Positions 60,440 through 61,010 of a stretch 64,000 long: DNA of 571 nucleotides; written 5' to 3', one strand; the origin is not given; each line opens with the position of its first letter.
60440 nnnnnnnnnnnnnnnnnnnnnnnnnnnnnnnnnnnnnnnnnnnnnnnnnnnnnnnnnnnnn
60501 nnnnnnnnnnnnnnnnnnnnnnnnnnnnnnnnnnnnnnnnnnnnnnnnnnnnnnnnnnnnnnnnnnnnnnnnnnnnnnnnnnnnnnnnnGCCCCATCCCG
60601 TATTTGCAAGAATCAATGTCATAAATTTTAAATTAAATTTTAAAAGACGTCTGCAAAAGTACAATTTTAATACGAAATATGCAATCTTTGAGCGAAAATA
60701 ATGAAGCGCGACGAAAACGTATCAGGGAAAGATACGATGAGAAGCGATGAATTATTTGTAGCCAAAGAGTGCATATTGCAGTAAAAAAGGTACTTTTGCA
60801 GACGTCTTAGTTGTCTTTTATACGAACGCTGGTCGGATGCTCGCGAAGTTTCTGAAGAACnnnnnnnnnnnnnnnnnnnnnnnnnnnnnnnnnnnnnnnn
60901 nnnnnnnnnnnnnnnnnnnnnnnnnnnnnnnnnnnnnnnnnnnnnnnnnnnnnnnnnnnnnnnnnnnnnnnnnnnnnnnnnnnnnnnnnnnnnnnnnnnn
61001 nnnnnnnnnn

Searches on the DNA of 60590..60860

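Call 27: search_rna_families(source=window, start=60590, end=60860, threshold=evalue, max_evalue=10)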
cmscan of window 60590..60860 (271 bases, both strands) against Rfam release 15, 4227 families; matches with E-value up to 10: 4.
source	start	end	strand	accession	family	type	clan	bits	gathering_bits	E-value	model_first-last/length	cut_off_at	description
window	60600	60662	+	RF00179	GAIT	Cis-reg;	-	23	37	0.036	1-71/71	no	GAIT element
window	60671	60783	-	RF00971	mir-578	Gene; miRNA;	-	17.5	98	1.3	1-84/84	no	mir-578 microRNA precursor family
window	60626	60645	+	RF00207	K10_TLS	Cis-reg;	-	13.3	43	8.6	14-33/48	no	K10 transport/localisation element (TLS)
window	60704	60752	+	RF01120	sR33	Gene; snRNA; snoRNA; CD-box;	-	10.8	37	7.5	1-55/55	no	Small nucleolar RNA sR33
